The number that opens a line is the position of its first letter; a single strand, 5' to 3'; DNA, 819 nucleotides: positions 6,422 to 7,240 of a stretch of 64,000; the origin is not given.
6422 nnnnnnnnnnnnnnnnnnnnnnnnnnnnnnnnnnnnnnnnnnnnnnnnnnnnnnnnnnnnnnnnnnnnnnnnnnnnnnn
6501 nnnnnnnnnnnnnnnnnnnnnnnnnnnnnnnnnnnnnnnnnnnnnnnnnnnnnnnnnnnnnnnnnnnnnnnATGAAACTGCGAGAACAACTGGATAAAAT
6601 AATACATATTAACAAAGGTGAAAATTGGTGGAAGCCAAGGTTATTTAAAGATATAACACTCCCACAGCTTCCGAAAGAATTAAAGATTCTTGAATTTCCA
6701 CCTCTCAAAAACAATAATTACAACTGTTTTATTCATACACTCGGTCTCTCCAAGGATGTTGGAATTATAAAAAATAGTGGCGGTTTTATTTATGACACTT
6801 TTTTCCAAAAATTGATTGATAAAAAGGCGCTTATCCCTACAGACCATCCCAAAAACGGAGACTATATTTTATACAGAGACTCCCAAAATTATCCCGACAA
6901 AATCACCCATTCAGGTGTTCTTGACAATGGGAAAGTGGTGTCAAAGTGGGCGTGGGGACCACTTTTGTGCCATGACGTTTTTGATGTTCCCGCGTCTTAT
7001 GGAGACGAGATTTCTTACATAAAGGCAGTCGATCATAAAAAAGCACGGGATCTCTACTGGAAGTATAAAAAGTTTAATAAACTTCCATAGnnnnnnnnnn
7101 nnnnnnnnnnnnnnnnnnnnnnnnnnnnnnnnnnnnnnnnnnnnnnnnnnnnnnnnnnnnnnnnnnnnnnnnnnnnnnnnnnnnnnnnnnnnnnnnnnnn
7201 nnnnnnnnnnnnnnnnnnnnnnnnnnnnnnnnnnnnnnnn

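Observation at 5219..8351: Second ATP-grasp module: MdnC-like ligase + papain-fold Cys/His hydrolase + S9 serine peptidase, no obvious precursor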

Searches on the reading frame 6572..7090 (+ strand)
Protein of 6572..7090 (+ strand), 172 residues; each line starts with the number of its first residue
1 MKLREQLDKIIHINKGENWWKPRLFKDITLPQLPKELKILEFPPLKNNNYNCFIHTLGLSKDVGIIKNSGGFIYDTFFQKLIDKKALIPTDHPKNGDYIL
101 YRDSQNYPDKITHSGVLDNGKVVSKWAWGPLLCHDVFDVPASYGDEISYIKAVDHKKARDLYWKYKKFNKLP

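Call 3: search_protein_families(library=pfam, proteins=[window:6572-7090:+], max_evalue=0.1)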
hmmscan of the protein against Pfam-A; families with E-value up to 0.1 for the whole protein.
window:6572-7090:+ (172 aa): 1 family
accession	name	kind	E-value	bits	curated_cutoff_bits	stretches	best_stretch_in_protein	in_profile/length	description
PF24738.1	DUF7689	-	0.0017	19.5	22.6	1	47-150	7-117/118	Domain of unknown function (DUF7689)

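Call 4: search_protein_families(library=ncbifam, proteins=[window:6572-7090:+], max_evalue=0.1)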
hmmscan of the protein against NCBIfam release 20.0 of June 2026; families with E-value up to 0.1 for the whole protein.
window:6572-7090:+ (172 aa): 0 families

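Call 8: find_homologous_proteins(query=window:6572-7087:+)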
Query window:6572-7087:+ (172 aa): 67 proteins with E <= 0.001 among 103 candidates.
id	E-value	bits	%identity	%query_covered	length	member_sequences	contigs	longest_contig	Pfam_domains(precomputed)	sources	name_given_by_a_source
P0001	1.6e-115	401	100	100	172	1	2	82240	-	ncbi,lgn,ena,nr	ncbi:hypothetical protein IID26_00065 [Patescibacteria group bacterium]|nr:hypothetical protein [Pat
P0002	1.6e-81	290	73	99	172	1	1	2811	-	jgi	jgi:hypothetical protein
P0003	1.1e-74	268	67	100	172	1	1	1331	-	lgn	-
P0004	2.4e-73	264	66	100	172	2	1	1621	-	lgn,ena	-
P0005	8.3e-70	252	68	94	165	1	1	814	-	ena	-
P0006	2.0e-69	251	68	92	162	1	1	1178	-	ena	-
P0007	6.5e-65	236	60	99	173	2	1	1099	-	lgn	-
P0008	2.4e-64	234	58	98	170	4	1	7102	-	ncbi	-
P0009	6.2e-64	233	61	99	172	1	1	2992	-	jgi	-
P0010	1.0e-63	232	62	88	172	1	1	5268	-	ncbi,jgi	-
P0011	2.6e-63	231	60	99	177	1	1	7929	-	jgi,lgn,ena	-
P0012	6.2e-63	230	62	99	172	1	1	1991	-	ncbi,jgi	-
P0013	8.7e-63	229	60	99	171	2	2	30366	-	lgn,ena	-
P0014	1.1e-62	229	57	99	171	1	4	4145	-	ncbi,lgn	ncbi:MAG: hypothetical protein WAZ40_02700 [Minisyncoccia bacterium]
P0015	1.8e-62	228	63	98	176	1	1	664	-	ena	-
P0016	2.0e-62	228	60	99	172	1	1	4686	PF24738.2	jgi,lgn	jgi:hypothetical protein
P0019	7.6e-62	226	56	94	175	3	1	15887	-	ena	-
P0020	1.2e-61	226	58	100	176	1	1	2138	PF24738.2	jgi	jgi:hypothetical protein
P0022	1.0e-60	223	59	97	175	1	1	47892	-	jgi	-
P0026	5.5e-60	220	58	99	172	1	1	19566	PF24738.2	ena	-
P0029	5.6e-59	217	58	98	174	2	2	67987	PF24738.2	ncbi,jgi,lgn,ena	-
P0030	6.9e-59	217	57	98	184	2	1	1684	PF24738.2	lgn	-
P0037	3.0e-55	205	54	99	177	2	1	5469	PF24738.2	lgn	-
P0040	4.9e-53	198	54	99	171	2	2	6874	PF24738.2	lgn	-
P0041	1.2e-52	196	52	97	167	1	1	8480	PF24738.2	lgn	-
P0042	2.3e-52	195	52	98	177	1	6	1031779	-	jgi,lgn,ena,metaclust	metaclust:\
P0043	3.7e-52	195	53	97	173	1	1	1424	PF24738.2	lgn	-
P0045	1.7e-51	193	52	100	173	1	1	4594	PF24738.2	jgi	-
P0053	3.0e-49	185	49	98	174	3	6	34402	-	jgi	-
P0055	2.3e-48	182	53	91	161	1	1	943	PF24738.2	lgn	-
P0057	1.0e-47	180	49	97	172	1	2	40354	-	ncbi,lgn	-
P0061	1.8e-46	176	47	97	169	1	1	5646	PF24738.2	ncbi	-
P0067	1.2e-28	118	42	91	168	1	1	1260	PF24738.2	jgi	jgi:hypothetical protein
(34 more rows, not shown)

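Call 10: find_encoding_contigs(protein=P0013, flank=6000, max_places=3)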
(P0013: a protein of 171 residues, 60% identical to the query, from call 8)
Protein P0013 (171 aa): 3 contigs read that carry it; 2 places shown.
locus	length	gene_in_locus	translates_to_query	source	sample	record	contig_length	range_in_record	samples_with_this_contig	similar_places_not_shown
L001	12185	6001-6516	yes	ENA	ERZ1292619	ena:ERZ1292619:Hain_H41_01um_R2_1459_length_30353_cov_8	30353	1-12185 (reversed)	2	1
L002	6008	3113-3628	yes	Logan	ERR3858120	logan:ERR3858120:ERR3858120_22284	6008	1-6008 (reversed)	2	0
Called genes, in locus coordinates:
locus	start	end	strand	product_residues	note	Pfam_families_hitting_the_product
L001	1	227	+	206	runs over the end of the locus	PF01351:RNase_HII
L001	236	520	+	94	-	PF01783:Ribosomal_L32p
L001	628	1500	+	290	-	PF01029:NusB, PF00293:NUDIX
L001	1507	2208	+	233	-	PF22935:RM44_endonuclase, PF14622:Ribonucleas_3_3, PF00636:Ribonuclease_3, PF22892:DSRM_MRPL44 (weak), PF00035:dsrm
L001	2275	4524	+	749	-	PF00005:ABC_tran (faint), PF02463:SMC_N, PF13175:AAA_15, PF13476:AAA_23, PF13304:AAA_21 (weak)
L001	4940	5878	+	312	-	PF21068:ATPgraspMvdD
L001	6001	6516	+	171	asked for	-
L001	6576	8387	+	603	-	PF02463:SMC_N (faint), PF00664:ABC_membrane, PF00005:ABC_tran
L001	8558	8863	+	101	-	-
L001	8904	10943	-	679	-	PF08206:OB_RNB (weak), PF17849:OB_Dis3, PF17876:CSD2, PF00773:RNB, PF00575:S1 (weak)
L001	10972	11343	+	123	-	PF00886:Ribosomal_S16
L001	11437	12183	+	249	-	?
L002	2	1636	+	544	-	?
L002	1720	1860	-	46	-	-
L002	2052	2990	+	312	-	PF21068:ATPgraspMvdD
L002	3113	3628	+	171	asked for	-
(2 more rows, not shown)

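Call 11: find_encoding_contigs(protein=P0029, flank=6000, max_places=3)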
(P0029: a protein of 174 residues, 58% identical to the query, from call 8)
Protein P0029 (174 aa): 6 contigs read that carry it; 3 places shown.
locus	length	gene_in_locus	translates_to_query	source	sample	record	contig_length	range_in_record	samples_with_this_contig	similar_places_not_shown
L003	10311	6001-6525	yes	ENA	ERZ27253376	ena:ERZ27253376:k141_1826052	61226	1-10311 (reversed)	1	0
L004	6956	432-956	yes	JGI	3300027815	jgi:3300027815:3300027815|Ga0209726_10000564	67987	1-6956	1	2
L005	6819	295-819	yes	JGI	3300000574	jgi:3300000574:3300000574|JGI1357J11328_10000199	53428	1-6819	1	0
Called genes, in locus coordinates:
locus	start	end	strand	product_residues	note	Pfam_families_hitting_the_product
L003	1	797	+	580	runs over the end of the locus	PF01807:Zn_ribbon_DnaG, PF08275:DNAG_N, PF01751:Toprim, PF13155:Toprim_2, PF13362:Toprim_3 (faint), PF13662:Toprim_4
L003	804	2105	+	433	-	PF03979:Sigma70_r1_1 (faint), PF00140:Sigma70_r1_2, PF04542:Sigma70_r2, PF04539:Sigma70_r3, PF04545:Sigma70_r4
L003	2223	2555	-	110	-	-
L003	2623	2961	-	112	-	-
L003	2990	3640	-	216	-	-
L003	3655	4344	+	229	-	PF00160:Pro_isomerase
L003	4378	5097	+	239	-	PF00551:Formyl_trans_N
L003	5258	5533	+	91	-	PF01541:GIY-YIG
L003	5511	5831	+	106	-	-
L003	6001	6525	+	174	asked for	PF24738:DUF7689 (faint)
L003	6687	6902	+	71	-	-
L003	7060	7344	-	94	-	-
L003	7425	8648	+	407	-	PF13784:Fic_N, PF02661:Fic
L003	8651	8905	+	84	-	PF01541:GIY-YIG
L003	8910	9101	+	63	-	PF24749:DUF7695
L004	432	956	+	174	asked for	PF24738:DUF7689 (faint)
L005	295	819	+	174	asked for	PF24738:DUF7689 (faint)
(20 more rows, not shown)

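Call 12: find_encoding_contigs(protein=P0042, flank=6000, max_places=3)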
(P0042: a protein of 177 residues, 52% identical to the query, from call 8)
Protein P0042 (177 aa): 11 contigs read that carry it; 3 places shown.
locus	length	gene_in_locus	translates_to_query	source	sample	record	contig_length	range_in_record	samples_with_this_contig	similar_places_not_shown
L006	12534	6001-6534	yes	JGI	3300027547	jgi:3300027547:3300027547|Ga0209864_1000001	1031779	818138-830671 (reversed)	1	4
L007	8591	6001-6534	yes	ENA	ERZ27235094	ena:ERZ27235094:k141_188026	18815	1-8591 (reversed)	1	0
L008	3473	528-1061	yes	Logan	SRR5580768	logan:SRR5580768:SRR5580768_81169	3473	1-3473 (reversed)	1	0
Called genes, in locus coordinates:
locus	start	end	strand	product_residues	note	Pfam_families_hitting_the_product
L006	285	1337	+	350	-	PF02661:Fic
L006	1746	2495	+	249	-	PF12883:DUF3828 (weak)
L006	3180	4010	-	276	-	PF14022:DUF4238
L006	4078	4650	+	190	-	PF02224:Cytidylate_kin (faint), PF00485:PRK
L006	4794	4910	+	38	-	PF04229:GrpB (weak)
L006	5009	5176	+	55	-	PF04229:GrpB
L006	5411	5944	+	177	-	-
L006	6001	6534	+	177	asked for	-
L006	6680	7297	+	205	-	-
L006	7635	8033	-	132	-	-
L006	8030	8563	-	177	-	-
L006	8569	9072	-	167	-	-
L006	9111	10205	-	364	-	PF11104:PilM_2, PF06723:MreB_Mbl (faint), PF14450:FtsA (weak)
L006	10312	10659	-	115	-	PF01588:tRNA_bind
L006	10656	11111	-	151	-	PF03652:RuvX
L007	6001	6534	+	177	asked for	-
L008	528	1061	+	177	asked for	-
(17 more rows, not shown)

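Call 46: find_encoding_contigs(protein=P0022, flank=5000, max_places=2)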
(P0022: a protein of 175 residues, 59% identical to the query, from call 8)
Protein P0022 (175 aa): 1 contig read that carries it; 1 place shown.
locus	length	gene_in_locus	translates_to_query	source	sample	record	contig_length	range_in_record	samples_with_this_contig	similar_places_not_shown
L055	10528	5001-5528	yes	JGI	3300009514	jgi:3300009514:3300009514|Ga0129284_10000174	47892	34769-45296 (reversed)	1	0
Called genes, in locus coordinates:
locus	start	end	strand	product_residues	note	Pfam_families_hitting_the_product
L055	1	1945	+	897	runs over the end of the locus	PF00690:Cation_ATPase_N, PF00122:E1-E2_ATPase, PF00702:Hydrolase, PF13246:Cation_ATPase, PF08282:Hydrolase_3 (faint), PF00689:Cation_ATPase_C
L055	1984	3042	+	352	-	PF28533:DUF8429 (weak), PF02646:RmuC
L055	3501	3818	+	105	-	PF00829:Ribosomal_L21p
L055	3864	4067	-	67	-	-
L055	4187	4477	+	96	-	PF06163:DUF977 (weak)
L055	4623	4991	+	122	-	PF01844:HNH (weak)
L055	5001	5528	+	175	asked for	-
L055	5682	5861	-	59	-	-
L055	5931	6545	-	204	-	PF21176:RecR_HhH, PF01751:Toprim (faint), PF13662:Toprim_4, PF21175:RecR_C (weak)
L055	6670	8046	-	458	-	PF00772:DnaB, PF03796:DnaB_C, PF13481:AAA_25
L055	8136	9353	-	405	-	PF01406:tRNA-synt_1e, PF09334:tRNA-synt_1g (faint), PF00133:tRNA-synt_1 (weak)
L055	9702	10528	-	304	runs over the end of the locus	PF01544:CorA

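Call 47: find_encoding_contigs(protein=P0057, flank=5000, max_places=2)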
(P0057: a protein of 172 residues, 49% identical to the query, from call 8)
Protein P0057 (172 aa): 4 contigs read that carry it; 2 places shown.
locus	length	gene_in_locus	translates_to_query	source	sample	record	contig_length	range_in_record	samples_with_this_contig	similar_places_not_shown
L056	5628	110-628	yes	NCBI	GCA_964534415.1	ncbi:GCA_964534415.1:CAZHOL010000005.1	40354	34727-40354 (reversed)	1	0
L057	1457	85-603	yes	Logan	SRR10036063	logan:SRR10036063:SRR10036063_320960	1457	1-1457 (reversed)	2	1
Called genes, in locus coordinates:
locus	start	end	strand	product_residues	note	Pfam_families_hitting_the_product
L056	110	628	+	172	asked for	-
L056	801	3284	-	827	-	PF13946:DUF4214 (weak), PF00657:Lipase_GDSL, PF13472:Lipase_GDSL_2, PF01471:PG_binding_1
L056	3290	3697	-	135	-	-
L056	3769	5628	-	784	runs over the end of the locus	PF01471:PG_binding_1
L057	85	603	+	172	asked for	-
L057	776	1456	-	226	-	?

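Call 49: predict_structure(alignment_id=A2)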
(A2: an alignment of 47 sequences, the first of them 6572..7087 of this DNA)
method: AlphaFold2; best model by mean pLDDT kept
length: 172 residues; sequences in the alignment: 47
mean_pLDDT: 96.2   pTM: 0.90
mean pLDDT of the five models: 96.2, 96.2, 96.0, 95.1, 95.0
residues with pLDDT >= 90: 165; 70-90: 6; 50-70: 1; < 50: 0
segments of 3 or more residues with pLDDT < 50: none
pLDDT, mean of each block of 10 residues (from residue 1): 91 94 97 96 95 98 97 97 98 98 95 97 95 98 97 98 97 78
secondary structure, 60 per line:
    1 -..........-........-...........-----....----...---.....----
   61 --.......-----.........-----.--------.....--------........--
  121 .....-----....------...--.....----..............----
elements in order: H2-11 H13-20 H22-32 E38-41 H52-56 H63-69 H75-83 E98-102 E111-118 E121-125 E131-134 E146-150 H155-168
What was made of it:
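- On NlpC/P60-CHAP papain-fold hydrolases: Their secondary-structure positions come from the model (call 49).
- Closest known: NlpC/P60 and CHAP papain-fold hydrolases. Different: It carries an extra N-terminal three-helix segment (call 49).
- Cys52 sits at a helix N-terminus and His113 on a strand (call 49).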

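Call 53: fold_search(model_id=the predicted structure, library=pdb)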
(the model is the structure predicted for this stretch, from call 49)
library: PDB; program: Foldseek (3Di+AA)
matches with E <= 10: 686; with E <= 0.001: 0
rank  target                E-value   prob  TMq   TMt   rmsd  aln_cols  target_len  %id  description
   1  8i2e_B                1.8e-02  0.87  0.28  0.38   5.7        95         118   13  Crystal structure of Bacillus subtilis LytE in complex with IseA (released 2023-04-05)
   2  4xcm_B                2.3e-02  0.97  0.25  0.20   3.0        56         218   18  Crystal structure of the putative NlpC/P60 D,L endopeptidase from T. thermophilus (released 2015-01-14)
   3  4xcm_A                2.5e-02  0.57  0.34  0.34  12.3       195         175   12  Crystal structure of the putative NlpC/P60 D,L endopeptidase from T. thermophilus (released 2015-01-14)
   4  9ubf_A                3.7e-02  0.85  0.37  0.48   6.3       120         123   16  X-ray structure of Clostridioides difficile autolysin Acd33800 catalytic domain (released 2025-10-15)
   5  9eum_MODEL_1_A        4.2e-02  0.57  0.32  0.31   7.5       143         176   11  NMR structure of the Staphylococcus aureus bacteriophage phi812 hub protein - lytic cleaver (CHAP) domain (released 2025-04-09)
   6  4fdy_A                6.5e-02  0.47  0.33  0.22  14.8       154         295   14  Crystal structure of a similar to lipoprotein, NLP/P60 family (SAV0400) from Staphylococcus aureus subsp. aureus Mu50  (released 2012-07-25)
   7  8wt3_A                7.9e-02  0.84  0.27  0.34   4.0        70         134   13  Crystal structure of peptidoglycan DL-endopeptidase CwlO (released 2024-07-03)
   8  3omu_A                8.4e-02  0.06  0.15  0.14  16.5       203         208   10  Crystal Structure of the N-terminal domain of an HSP90 from Trypanosoma Brucei, Tb10.26.1080 in the presence of a thie (released 2010-10-27)
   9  6bim                  1.2e-01  0.57  0.26  0.18   6.7        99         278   16  Structure of NlpC1 from Trichomonas vaginalis (released 2018-11-07)
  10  4hpe_D                1.2e-01  0.60  0.34  0.22   6.0       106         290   20  Crystal structure of a putative cell wall hydrolase (CD630_03720) from Clostridium difficile 630 at 2.38 A resolution (released 2012-11-28)
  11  2yef                  1.2e-01  0.05  0.16  0.14  15.2       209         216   10  HSP90 inhibitors and drugs from fragment and virtual screening (released 2011-06-15)
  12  7cfl_A                1.3e-01  0.80  0.39  0.50   5.3       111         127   13  X-ray structure of autolysin Acd24020 catalytic domain from Clostridium difficile (released 2020-11-25)
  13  5t1q_A                1.3e-01  0.44  0.27  0.15   5.3        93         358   13  2.15 Angstrom Crystal Structure of N-acetylmuramoyl-L-alanine Amidase from Staphylococcus aureus. (released 2017-06-07)
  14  7k9w_B                1.3e-01  0.06  0.17  0.15  15.7       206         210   13  Cryptococcus neoformans Hsp90 nucleotide binding domain in complex with BUCMD00461 (released 2021-01-27)
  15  5t1q_B                1.4e-01  0.44  0.27  0.15   5.6        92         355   13  2.15 Angstrom Crystal Structure of N-acetylmuramoyl-L-alanine Amidase from Staphylococcus aureus. (released 2017-06-07)
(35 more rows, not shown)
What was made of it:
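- On NlpC/P60-CHAP papain-fold hydrolases: Foldseek against the PDB: the top hits are all NlpC/P60 or CHAP, but E is 0.02-0.1 (call 53).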

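Call 55: search_solved_structures(query=A2, max_evalue=10, show_alignments=2)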
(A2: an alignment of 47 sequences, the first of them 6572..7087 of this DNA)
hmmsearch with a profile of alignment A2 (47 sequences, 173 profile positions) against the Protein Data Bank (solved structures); distinct sequences matched with E-value up to 10: 0.
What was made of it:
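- On NlpC/P60-CHAP papain-fold hydrolases: A PDB profile search gave no hit (call 55).
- Tried and rejected: The profile of the Cys/His family found nothing in the PDB (call 55).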

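Call 56: search_protein_families(library=pfam, alignment_id=A2, max_evalue=0.1)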
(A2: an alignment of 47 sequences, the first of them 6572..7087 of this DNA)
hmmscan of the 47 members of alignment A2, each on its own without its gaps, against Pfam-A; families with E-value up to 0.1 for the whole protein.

A. member 1, window:6572-7087:+ (172 aa): 1 family
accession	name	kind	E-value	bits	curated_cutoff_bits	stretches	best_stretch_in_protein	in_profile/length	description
PF24738.1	DUF7689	-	0.0017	19.5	22.6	1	47-150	7-117/118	Domain of unknown function (DUF7689)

B. families by the number of members that match (of 47 scanned): 9 families
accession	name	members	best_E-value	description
PF24738.1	DUF7689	47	3e-07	Domain of unknown function (DUF7689)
PF00877.26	NLPC_P60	4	0.016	NlpC/P60 family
PF19072.5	DUF5768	2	0.08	Family of unknown function (DUF5768)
PF05257.22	CHAP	1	0.033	CHAP domain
PF16044.11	DUF4796_C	1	0.034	DUF4796 C-terminal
PF11717.14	Tudor-knot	1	0.072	RNA binding activity-knot of a chromodomain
PF02580.21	Tyr_Deacylase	1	0.085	D-Tyr-tRNA(Tyr) deacylase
PF23401.1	HTH_Card1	1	0.087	Card1 hinge domain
PF05983.16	Med7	1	0.1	MED7 protein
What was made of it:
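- On NlpC/P60-CHAP papain-fold hydrolases: PF00877 is hit by 4 of 47 members at E >= 0.016 (call 56).
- On Pfam DUF7689 (PF24738): All 47 family members match at E <= 0.1, the best at 3e-7 (call 56).
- On Glutathionylspermidine synthetase/amidase-type pair: CHAP is hit by 1 of 47 members at E 0.033 (call 56).
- Closest known: NlpC/P60 and CHAP papain-fold hydrolases. Same: All 47 family members hit DUF7689 (call 56).
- Its sequence matches to NLPC_P60 are below threshold (call 56) and a profile search of the PDB found nothing (call 55). CHAP was hit by 1 of 47 members of the Cys/His family, at E 0.033 (call 56).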

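Call 59: find_encoding_contigs(protein=P0001, flank=10000, max_places=2)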
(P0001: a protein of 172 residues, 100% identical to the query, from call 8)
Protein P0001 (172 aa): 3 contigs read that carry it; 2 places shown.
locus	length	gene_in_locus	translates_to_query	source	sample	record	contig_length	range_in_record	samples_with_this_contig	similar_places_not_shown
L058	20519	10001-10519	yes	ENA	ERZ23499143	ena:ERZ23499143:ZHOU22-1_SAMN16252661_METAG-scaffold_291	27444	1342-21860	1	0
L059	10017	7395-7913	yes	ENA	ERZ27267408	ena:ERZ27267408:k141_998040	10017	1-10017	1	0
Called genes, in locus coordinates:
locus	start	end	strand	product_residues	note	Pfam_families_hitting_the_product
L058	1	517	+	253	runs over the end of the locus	-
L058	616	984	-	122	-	-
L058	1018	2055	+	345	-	PF00512:HisKA, PF02518:HATPase_c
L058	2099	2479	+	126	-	PF00072:Response_reg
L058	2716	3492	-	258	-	-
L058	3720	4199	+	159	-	-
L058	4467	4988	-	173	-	-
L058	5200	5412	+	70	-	-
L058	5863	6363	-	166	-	-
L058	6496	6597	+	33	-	-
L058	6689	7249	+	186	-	-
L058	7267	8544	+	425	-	-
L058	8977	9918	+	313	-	-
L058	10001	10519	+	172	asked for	-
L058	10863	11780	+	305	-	PF05448:AXE1 (faint), PF07224:Chlorophyllase (weak), PF02129:Peptidase_S15, PF20434:BD-FAE (weak), PF00326:Peptidase_S9, PF01738:DLH, PF12146:Hydrolase_4 (faint)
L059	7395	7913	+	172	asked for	-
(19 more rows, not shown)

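Call 71: find_encoding_contigs(protein=P0053, flank=4000, max_places=2)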
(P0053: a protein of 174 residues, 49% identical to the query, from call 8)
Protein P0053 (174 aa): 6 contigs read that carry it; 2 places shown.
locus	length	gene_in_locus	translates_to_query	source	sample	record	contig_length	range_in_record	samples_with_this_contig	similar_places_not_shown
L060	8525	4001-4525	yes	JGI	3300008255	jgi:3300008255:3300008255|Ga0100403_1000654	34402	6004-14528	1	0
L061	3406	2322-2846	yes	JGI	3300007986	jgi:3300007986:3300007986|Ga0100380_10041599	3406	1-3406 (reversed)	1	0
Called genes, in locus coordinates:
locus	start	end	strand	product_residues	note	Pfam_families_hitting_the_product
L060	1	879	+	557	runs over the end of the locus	PF02559:CarD_TRCF_RID, PF21095:CarD_C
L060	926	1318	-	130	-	PF01741:MscL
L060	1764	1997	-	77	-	-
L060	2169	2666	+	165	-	PF06414:Zeta_toxin, PF13238:AAA_18 (weak), PF13671:AAA_33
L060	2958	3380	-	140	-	-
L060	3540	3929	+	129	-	-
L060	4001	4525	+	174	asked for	-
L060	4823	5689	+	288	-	-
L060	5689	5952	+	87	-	-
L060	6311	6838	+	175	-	PF13302:Acetyltransf_3, PF00583:Acetyltransf_1, PF13420:Acetyltransf_4, PF13523:Acetyltransf_8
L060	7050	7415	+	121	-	-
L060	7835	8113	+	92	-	PF04221:RelB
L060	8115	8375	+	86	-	PF05016:ParE_toxin, PF15738:YafQ_toxin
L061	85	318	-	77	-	-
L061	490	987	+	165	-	PF06414:Zeta_toxin, PF13238:AAA_18 (weak), PF13671:AAA_33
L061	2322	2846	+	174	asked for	-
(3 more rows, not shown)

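Call 72: find_encoding_contigs(protein=P0026, flank=4000, max_places=2)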
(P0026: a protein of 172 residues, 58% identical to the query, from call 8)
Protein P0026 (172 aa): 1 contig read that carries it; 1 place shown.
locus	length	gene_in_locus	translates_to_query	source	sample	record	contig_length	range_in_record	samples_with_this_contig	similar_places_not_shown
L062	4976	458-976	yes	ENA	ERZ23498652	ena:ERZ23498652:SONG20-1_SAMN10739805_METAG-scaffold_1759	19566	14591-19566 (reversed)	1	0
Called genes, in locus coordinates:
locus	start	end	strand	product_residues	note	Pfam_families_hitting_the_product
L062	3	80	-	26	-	?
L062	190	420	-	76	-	-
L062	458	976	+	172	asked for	PF24738:DUF7689 (weak)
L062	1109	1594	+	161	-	PF00383:dCMP_cyt_deam_1, PF14437:MafB19-deam (weak)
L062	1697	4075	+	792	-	PF09364:XFP_N, PF03894:XFP, PF09363:XFP_C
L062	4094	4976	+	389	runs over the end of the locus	PF00871:Acetate_kinase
